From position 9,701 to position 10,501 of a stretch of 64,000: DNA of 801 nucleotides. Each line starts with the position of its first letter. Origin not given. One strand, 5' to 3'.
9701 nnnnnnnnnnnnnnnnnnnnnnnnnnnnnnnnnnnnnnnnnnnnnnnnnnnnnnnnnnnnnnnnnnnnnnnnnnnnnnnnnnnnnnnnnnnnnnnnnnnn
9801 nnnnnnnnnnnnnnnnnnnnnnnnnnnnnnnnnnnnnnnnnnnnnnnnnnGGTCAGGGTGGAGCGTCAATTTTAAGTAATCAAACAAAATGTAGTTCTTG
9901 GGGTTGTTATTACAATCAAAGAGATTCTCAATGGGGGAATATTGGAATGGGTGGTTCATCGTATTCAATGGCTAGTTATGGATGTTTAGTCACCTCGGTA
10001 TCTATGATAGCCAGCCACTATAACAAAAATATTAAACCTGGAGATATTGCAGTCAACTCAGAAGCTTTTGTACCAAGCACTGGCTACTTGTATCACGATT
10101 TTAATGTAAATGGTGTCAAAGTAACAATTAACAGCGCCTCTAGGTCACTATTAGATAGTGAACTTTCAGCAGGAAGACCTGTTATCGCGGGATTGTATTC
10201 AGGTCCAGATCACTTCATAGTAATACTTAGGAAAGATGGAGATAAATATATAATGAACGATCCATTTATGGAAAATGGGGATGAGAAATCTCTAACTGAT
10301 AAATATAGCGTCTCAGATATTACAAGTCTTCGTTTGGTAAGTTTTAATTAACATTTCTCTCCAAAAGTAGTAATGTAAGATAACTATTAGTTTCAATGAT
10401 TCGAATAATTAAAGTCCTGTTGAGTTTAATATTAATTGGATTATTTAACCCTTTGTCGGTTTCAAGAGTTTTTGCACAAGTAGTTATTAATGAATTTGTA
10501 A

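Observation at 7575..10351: An ftsE-ftsX operon coupled to a coiled-coil, C39/CHAP-like cysteine peptidase: a candidate divisome peptidoglycan-hydrolase module for a CPR lineage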

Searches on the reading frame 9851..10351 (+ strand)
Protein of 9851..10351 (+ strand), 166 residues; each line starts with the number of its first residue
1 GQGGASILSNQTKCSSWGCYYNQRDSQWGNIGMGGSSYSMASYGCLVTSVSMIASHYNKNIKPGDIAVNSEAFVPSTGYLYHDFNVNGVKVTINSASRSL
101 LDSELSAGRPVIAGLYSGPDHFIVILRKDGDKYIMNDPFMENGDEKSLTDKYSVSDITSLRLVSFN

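Call 35: predict_structure(alignment_id=A2)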
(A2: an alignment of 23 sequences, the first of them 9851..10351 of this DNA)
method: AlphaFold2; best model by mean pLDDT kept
length: 166 residues; sequences in the alignment: 23
mean_pLDDT: 89.1   pTM: 0.88
mean pLDDT of the five models: 89.1, 83.7, 83.3, 80.9, 73.3
residues with pLDDT >= 90: 109; 70-90: 45; 50-70: 9; < 50: 3
segments of 3 or more residues with pLDDT < 50: 1-3
pLDDT, mean of each block of 10 residues (from residue 1): 68 89 92 91 93 95 96 91 96 94 95 77 92 90 78 84 96
secondary structure, 60 per line:
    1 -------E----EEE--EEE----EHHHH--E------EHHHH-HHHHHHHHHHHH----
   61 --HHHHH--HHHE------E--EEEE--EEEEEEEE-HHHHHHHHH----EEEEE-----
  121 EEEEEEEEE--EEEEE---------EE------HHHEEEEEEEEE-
elements in order: E13-15 E18-20 H26-29 H40-43 H45-56 H63-67 E83-86 E89-96 H98-106 E111-115 E121-129 E132-136 E157-165

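Call 37: search_protein_representatives(protein=window:9851-10351:+)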
Query: 166 residues. Proteins with E-value up to 0.001 (for the whole library): 804; up to 1e-10: 149; up to 1e-30: 39. The best 150 are listed.
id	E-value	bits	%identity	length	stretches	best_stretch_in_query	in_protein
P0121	2.5e-73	261.6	72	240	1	2-166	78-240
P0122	4.6e-70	251.0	73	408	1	2-166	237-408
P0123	6.5e-65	234.2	65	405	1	2-166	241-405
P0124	3.8e-60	218.7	67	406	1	2-166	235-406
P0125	2.1e-59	216.3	61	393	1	2-166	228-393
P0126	8.2e-59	214.4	80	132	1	40-166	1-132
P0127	3.2e-52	193.0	54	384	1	2-161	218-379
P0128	6.7e-52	191.9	59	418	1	2-166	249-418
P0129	1.2e-51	191.1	57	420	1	2-165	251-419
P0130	1.0e-50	188.1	55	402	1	2-164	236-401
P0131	6.1e-50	185.6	58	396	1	2-164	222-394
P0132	3.1e-49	183.3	56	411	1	2-163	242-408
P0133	7.7e-49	182.0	57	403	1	2-163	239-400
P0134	1.3e-48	181.2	53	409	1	2-160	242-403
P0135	1.9e-48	180.7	52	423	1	1-164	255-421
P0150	1.4e-36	142.1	50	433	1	2-164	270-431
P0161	2.1e-30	122.0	45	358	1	2-152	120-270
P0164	2.8e-28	115.1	38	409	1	2-163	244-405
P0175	1.8e-21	93.0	38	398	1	9-154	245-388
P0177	1.2e-20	90.3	40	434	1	1-157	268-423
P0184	3.8e-19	85.4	37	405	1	5-159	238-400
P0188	1.4e-18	83.6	39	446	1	3-143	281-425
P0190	1.9e-18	83.2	42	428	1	1-143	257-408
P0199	3.9e-17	78.9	36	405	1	4-162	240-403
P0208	2.7e-16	76.2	33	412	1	4-160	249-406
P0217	4.0e-15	72.4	40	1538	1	21-153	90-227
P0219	5.6e-15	71.9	38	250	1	19-140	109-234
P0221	7.9e-15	71.4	34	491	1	13-143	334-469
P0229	1.1e-13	67.7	33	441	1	4-151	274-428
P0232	1.7e-13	67.0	37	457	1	20-140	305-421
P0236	5.6e-13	65.4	40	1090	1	18-157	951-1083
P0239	1.0e-12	64.5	37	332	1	21-152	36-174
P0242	2.5e-12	63.3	44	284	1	15-141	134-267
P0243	3.2e-12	62.9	33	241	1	7-143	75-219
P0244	4.2e-12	62.5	35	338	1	21-154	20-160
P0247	5.9e-12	62.0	37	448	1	16-159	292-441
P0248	7.1e-12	61.8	44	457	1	21-138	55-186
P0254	1.8e-11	60.5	34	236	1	19-141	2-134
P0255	1.8e-11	60.5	35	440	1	20-140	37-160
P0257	1.9e-11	60.4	36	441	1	3-162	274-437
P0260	3.3e-11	59.6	40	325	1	21-144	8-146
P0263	3.9e-11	59.4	31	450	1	7-159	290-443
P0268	6.3e-11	58.7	33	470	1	21-141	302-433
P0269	9.5e-11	58.1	33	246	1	19-161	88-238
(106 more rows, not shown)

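Call 39: fold_search(model_id=the predicted structure, library=pdb)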
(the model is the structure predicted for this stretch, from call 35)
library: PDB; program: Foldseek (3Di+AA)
matches with E <= 10: 918; with E <= 0.001: 0
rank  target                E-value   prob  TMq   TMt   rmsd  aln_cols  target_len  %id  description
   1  8ssm_A                1.1e-03  1.00  0.51  0.58   5.4       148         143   14  Citrobacter rodentium contact dependent growth inhibition (CDI) toxin (CdiA-CT) and immunity (CdiI) complex (released 2024-05-15)
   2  8ssk_B                1.5e-03  1.00  0.54  0.32   6.3       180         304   13  Citrobacter rodentium contact dependent growth inhibition (CDI) entry and toxin (CdiA-CT) domains (released 2024-05-15)
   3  8ssk_D                2.1e-03  1.00  0.51  0.30   6.6       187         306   13  Citrobacter rodentium contact dependent growth inhibition (CDI) entry and toxin (CdiA-CT) domains (released 2024-05-15)
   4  9l5u_B                2.3e-03  1.00  0.43  0.51   5.9       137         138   15  Papain-like cysteine protease toxin/immunity pair (released 2025-06-04)
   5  4g54                  4.1e-03  1.00  0.33  0.25   3.4        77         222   12  Crystal structure of a periplasmic domain of the EpsAB fusion protein of the Vibrio vulnificus type II secretion system (released 2013-01-30)
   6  8ssk_C                6.0e-03  0.99  0.52  0.30   6.7       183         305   12  Citrobacter rodentium contact dependent growth inhibition (CDI) entry and toxin (CdiA-CT) domains (released 2024-05-15)
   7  9l5u_A                7.3e-03  1.00  0.50  0.58   3.9       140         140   14  Papain-like cysteine protease toxin/immunity pair (released 2025-06-04)
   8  7n87_MODEL_1_A        7.7e-03  0.99  0.46  0.50   5.3       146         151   18  Solution NMR structure of peptidase domain from Clostridium thermocellum PCAT1 (released 2021-12-29)
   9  1dki_A                8.3e-03  0.98  0.32  0.19   4.0        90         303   19  CRYSTAL STRUCTURE OF THE ZYMOGEN FORM OF STREPTOCOCCAL PYROGENIC EXOTOXIN B ACTIVE SITE (C47S) MUTANT (released 2000-03-01)
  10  1dki_B                1.1e-02  0.57  0.31  0.18  10.4       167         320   14  CRYSTAL STRUCTURE OF THE ZYMOGEN FORM OF STREPTOCOCCAL PYROGENIC EXOTOXIN B ACTIVE SITE (C47S) MUTANT (released 2000-03-01)
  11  8vp5_B                1.1e-02  0.98  0.47  0.13   5.7       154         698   19  Cryo-EM structure of the ABC transporter PCAT1 bound with ADP and Substrate (released 2024-10-30)
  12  8vp6_B                1.2e-02  0.96  0.42  0.13   7.2       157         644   16  Cryo-EM structure of the ABC transporter PCAT1 bound with Mg_class_2 (released 2024-10-30)
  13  9qvp_A                1.4e-02  0.96  0.32  0.19   6.8       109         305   10  Crystal structure of the CtaG_H128A variant from Ruminiclostridium cellulolyticum (P2(1)2(1)2(1)-medium) (released 2025-10-01)
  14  6zq3                  1.5e-02  0.98  0.32  0.26   6.0       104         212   15  Crystal Structure of Silicatein Alpha from Marine Sponge Tethya aurantium (released 2020-12-02)
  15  9qvl                  1.8e-02  0.95  0.32  0.18   5.4       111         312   11  Crystal structure of the CtaG_C11A variant from Ruminiclostridium cellulolyticum (P2(1)2(1)2(1)-small) (released 2025-10-01)
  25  3erv                  2.6e-02  0.97  0.48  0.41   5.5       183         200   15  Crystal structure of an putative C39-like peptidase from Bacillus anthracis (released 2008-10-14)
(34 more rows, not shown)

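Call 44: search_protein_families(library=phrogs, proteins=[window:9851-10351:+], max_evalue=0.01)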
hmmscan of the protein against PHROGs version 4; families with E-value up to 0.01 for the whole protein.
window:9851-10351:+ (166 aa): 1 family
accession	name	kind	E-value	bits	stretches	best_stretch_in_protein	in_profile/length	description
phrog_10075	-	unknown function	4e-05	22.8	1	19-140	560-681/1205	-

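Call 45: fold_search(model_id=the predicted structure, library=viral)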
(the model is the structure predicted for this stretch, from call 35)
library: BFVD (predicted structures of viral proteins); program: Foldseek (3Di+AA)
matches with E <= 10: 1017; with E <= 0.001: 1
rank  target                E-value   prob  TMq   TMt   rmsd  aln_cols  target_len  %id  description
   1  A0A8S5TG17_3          9.0e-06  1.00  0.58  0.09   8.0       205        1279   18  Tail tape measure [Myoviridae sp. ctIty1]
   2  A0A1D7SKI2            1.4e-03  1.00  0.59  0.10   4.1       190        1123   19  Lysozyme [Cyanophage S-RIM14]
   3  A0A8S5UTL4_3          1.5e-03  1.00  0.35  0.06   3.3        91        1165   16  Morphogenesis protein 1 hydrolase [Myoviridae sp. ctYA416]
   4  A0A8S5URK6            3.3e-03  1.00  0.60  0.42   5.2       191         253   16  Peptidase [Siphoviridae sp. cthae16]
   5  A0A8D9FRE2            4.1e-03  0.98  0.27  0.17   5.7        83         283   16  Uncharacterized protein [uncultured marine phage]
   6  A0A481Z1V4            4.3e-03  1.00  0.34  0.31   5.8        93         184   12  Uncharacterized protein [Mimivirus LCMiAC02]
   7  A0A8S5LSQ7            6.8e-03  0.96  0.48  0.26  10.4       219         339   12  Papain-like cysteine protease AvrRpt2 [Siphoviridae sp. ctMAv2]
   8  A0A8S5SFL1            1.1e-02  1.00  0.54  0.38   4.5       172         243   18  Peptidase [Podoviridae sp. ctZih56]
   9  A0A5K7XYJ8            1.3e-02  0.41  0.17  0.11   9.1        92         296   13  USP domain-containing protein [Abalone asfa-like virus]
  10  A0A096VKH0            2.6e-02  0.96  0.32  0.19   5.5       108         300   19  Lysozyme [Synechococcus phage S-CBP1]
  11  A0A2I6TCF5            3.2e-02  0.80  0.29  0.45   5.5        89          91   17  (no name in the UniProt tables at hand)
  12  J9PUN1                3.2e-02  0.77  0.31  0.24   5.5       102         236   10  Uncharacterized protein [Bacillus phage BCD7]
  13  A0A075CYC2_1          4.1e-02  0.63  0.38  0.08   6.2       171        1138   11  Large tegument protein [Elephant endotheliotropic herpesvirus 5]
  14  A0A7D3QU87            4.1e-02  0.18  0.18  0.12  10.1       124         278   12  Uncharacterized protein [Fadolivirus FV1/VV64]
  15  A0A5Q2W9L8            4.7e-02  0.89  0.45  0.50   5.7       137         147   14  (no name in the UniProt tables at hand)
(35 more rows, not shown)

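Call 46: search_protein_families(library=pfam, proteins=[P0217, P0236, P0239, P0244, P0248, P0255, P0260, P0221, P0161, P0232], max_evalue=0.001)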
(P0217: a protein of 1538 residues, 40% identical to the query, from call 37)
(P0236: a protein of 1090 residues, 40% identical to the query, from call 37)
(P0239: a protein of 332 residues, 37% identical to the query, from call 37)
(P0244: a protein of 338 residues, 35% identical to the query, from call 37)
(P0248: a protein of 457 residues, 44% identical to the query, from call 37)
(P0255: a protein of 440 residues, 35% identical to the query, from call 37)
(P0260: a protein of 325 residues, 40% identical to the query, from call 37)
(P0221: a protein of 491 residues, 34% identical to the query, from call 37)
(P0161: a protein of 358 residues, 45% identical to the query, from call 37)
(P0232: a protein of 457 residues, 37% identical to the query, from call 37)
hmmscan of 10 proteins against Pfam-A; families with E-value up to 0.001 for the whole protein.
P0217 (1538 aa): 15 families
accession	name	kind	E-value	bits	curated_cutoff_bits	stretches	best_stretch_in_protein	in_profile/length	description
PF19789.6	DUF6273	-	1.5e-23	83.9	23.5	1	692-862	1-172/172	Domain of unknown function (DUF6273)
PF01436.27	NHL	-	2.2e-22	78.3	20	2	1164-1190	1-27/28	NHL repeat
PF13290.12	CHB_HEX_C_1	-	9.8e-21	73.9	22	1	1259-1322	4-67/67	Chitobiase/beta-hexosaminidase C-terminal domain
PF07523.18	Big_3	-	8.6e-19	68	21.2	2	487-552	3-67/68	Bacterial Ig-like domain (group 3)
PF13287.12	Fn3_assoc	-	7.2e-16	58.5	23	1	1267-1325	1-59/59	Fn3 associated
PF00404.24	Dockerin_1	-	7.5e-15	55.3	22.9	1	1469-1523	1-55/57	Dockerin type I domain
PF07691.17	PA14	-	1.2e-11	45.1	24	1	355-469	9-134/147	PA14 domain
PF13529.12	Peptidase_C39_2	-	1.3e-11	45.7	24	1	110-215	12-143/143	Peptidase_C39 like family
PF17170.10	DUF5128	-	1.4e-09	38.1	22.9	1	987-1087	53-154/321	6-bladed beta-propeller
PF06739.17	SBBP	-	2.5e-09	37.4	20.5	0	1061-1081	8-28/38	Beta-propeller repeat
PF08450.18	SGL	-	2e-07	31.3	26.3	1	922-1100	34-218/246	SMP-30/Gluconolactonase/LRE-like region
PF12385.14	Peptidase_C70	-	6.4e-06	26.6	19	1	110-220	16-129/141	Papain-like cysteine protease AvrRpt2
PF11814.14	DUF3335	-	9e-06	25.8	25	1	162-219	108-170/206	Peptidase_C39 like family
PF03412.21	Peptidase_C39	-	0.00024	21.4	22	1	109-218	8-109/133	Peptidase C39 family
PF13449.12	Phytase-like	-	0.00045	20.6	27.6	0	1166-1201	69-104/284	Esterase-like activity of phytase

P0236 (1090 aa): 1 family
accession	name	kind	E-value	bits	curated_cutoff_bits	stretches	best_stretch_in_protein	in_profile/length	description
PF13529.12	Peptidase_C39_2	-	5.2e-06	27.5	24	1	953-1067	5-143/143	Peptidase_C39 like family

P0239 (332 aa): 4 families
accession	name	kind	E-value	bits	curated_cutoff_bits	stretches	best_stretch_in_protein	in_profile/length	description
PF13529.12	Peptidase_C39_2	-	2.1e-12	48.3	24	1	32-163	2-143/143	Peptidase_C39 like family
PF03412.21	Peptidase_C39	-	5.4e-06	26.7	22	1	57-168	10-111/133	Peptidase C39 family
PF17996.7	CE2_N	-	3.5e-05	24.3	27.9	1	234-302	17-81/108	Carbohydrate esterase 2 N-terminal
PF12385.14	Peptidase_C70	-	0.00044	20.6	19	0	58-167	18-128/141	Papain-like cysteine protease AvrRpt2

P0244 (338 aa): 2 families
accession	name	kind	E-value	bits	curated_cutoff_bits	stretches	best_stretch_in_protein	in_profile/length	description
PF13529.12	Peptidase_C39_2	-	9.7e-12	46.1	24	1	16-146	2-142/143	Peptidase_C39 like family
PF03412.21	Peptidase_C39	-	9.3e-06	25.9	22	1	39-152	8-111/133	Peptidase C39 family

P0248 (457 aa): 6 families
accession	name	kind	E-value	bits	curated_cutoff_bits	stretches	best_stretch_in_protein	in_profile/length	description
PF25275.1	Golvesin_C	-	5.6e-18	65.7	31.6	1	324-454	1-130/132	Golvesin C-terminal domain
PF13529.12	Peptidase_C39_2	-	3.8e-13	50.7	24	1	51-186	2-142/143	Peptidase_C39 like family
PF00041.27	fn3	-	9.1e-11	42.3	25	1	231-311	5-80/84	Fibronectin type III domain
PF16656.11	Pur_ac_phosph_N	-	3.9e-06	27.8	30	1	234-316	6-93/93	Purple acid Phosphatase, N-terminal domain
PF25059.1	FN3_DSCAM-DSCAML_C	-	1.3e-05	25.9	39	1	244-318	11-82/89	DSCAM/DSCAML C-terminal Fn3-like domain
PF03412.21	Peptidase_C39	-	0.00093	19.5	22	0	158-187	76-106/133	Peptidase C39 family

P0255 (440 aa): 2 families
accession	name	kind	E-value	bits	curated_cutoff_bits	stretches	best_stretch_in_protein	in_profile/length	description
PF25275.1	Golvesin_C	-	1.5e-16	61.1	31.6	1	198-315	2-120/132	Golvesin C-terminal domain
PF13529.12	Peptidase_C39_2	-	4.5e-12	47.2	24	1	33-159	1-143/143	Peptidase_C39 like family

P0260 (325 aa): 4 families
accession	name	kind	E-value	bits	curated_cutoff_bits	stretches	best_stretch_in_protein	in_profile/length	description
PF13529.12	Peptidase_C39_2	-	6.4e-16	59.6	24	1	4-143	2-143/143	Peptidase_C39 like family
PF03412.21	Peptidase_C39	-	4.6e-07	30.2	22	1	31-146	11-109/133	Peptidase C39 family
PF01640.23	Peptidase_C10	-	4.4e-05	24.3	26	0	9-83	2-78/194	Peptidase C10 family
PF12385.14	Peptidase_C70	-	7.8e-05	23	19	1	30-145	17-126/141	Papain-like cysteine protease AvrRpt2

P0221 (491 aa): 0 families

P0161 (358 aa): 2 families
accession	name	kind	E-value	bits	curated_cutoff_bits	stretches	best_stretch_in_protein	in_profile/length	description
PF13529.12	Peptidase_C39_2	-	1.4e-06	29.4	24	1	138-257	5-143/143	Peptidase_C39 like family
PF03412.21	Peptidase_C39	-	0.00081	19.7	22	0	161-261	11-108/133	Peptidase C39 family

P0232 (457 aa): 2 families
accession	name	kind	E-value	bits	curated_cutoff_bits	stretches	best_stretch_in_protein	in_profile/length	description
PF13529.12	Peptidase_C39_2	-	1.1e-11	45.9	24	1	301-419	1-142/143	Peptidase_C39 like family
PF03412.21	Peptidase_C39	-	1.7e-05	25.1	22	1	330-421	13-107/133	Peptidase C39 family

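Call 47: list_cluster_members(proteins=[P0150, P0164, P0175, P0184, P0199, P0208, P0229, P0263, P0268, P0257])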
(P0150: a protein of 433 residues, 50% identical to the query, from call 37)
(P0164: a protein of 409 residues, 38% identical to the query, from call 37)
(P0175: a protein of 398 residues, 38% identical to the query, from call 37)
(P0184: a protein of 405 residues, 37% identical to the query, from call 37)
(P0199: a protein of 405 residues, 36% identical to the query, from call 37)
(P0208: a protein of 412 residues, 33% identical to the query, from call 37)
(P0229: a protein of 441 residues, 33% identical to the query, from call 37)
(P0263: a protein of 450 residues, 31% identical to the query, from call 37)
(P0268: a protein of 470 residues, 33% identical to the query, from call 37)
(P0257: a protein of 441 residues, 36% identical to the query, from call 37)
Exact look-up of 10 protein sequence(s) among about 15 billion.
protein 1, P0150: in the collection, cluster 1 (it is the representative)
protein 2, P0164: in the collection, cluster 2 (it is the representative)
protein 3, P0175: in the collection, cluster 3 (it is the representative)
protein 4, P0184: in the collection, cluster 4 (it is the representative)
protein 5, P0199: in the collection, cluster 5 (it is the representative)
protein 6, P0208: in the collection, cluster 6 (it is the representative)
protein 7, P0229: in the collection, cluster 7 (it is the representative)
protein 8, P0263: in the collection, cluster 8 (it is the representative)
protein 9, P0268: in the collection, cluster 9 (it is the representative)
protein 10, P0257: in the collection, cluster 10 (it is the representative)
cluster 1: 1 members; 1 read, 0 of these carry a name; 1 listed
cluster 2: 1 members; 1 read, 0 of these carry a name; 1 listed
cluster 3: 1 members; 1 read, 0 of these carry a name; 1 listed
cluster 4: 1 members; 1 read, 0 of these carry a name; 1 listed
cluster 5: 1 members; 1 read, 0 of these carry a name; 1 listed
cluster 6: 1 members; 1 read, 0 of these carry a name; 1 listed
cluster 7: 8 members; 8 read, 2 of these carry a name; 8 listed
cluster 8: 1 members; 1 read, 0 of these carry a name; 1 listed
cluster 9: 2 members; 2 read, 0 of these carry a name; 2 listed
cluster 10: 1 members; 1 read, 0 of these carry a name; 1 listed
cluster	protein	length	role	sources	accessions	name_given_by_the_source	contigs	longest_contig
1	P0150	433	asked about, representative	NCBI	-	-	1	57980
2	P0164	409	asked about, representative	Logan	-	-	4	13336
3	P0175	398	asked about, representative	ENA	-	-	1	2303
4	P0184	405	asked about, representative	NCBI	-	-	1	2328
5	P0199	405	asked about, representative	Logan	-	-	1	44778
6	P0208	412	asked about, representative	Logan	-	-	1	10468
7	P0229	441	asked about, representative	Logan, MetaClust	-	\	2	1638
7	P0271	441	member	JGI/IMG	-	peptidoglycan hydrolase CwlO-like protein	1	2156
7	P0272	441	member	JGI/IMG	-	-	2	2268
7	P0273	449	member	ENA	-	-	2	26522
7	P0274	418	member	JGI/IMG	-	-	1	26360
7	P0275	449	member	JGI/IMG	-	-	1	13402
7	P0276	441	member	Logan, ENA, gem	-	-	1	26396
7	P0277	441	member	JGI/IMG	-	-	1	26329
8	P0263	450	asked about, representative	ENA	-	-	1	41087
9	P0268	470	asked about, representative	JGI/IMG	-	-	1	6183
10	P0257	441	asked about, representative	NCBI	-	-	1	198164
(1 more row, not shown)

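Call 48: find_encoding_contigs(protein=P0263, flank=5000, max_places=2)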
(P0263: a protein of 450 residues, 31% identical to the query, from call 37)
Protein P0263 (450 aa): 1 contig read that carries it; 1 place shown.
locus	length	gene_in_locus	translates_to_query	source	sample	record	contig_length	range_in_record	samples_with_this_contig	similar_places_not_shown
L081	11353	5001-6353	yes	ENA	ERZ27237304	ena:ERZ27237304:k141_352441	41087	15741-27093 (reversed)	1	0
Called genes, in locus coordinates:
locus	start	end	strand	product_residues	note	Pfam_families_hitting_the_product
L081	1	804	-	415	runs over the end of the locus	PF01566:Nramp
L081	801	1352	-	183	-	PF02674:Colicin_V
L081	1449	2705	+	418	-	PF00089:Trypsin, PF13365:Trypsin_2, PF00595:PDZ, PF13180:PDZ_2, PF17820:PDZ_6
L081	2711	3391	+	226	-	PF00072:Response_reg, PF00486:Trans_reg_C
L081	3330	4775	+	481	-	PF00672:HAMP (weak), PF00512:HisKA, PF02518:HATPase_c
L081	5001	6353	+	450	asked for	PF01476:LysM, PF23473:LysM3_LYK4_5 (weak), PF23577:LysM_RLK (faint), PF01476:LysM, PF13529:Peptidase_C39_2 (weak)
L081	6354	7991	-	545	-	PF03485:Arg_tRNA_synt_N, PF00750:tRNA-synt_1d, PF05746:DALR_1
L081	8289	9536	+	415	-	PF13173:AAA_14, PF13635:DUF4143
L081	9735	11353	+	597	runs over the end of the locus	PF02511:Thy1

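Call 49: find_encoding_contigs(protein=P0257, flank=5000, max_places=2)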
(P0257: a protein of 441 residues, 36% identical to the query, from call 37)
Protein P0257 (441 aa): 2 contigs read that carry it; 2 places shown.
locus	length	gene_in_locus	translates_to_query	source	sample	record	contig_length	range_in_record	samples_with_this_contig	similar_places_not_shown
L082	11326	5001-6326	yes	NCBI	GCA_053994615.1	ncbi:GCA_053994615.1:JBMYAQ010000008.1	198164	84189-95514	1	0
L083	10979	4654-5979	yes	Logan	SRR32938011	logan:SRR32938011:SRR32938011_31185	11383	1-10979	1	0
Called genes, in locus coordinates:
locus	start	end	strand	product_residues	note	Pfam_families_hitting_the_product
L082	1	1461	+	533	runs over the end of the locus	PF13196:DUF4012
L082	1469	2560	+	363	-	PF03462:PCRF, PF00472:RF-1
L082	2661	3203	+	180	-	-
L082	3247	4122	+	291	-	PF00005:ABC_tran, PF13304:AAA_21 (faint)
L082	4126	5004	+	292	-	PF18075:FtsX_ECD, PF02687:FtsX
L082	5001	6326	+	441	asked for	PF13529:Peptidase_C39_2 (weak)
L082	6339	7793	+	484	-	-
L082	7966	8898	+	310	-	-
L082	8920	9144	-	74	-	-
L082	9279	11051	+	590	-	-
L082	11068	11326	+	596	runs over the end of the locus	-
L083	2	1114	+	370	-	?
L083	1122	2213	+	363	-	PF03462:PCRF, PF00472:RF-1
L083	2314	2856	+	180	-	-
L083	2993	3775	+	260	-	PF02463:SMC_N (faint), PF00005:ABC_tran, PF13304:AAA_21 (faint)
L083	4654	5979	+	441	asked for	PF13529:Peptidase_C39_2 (weak)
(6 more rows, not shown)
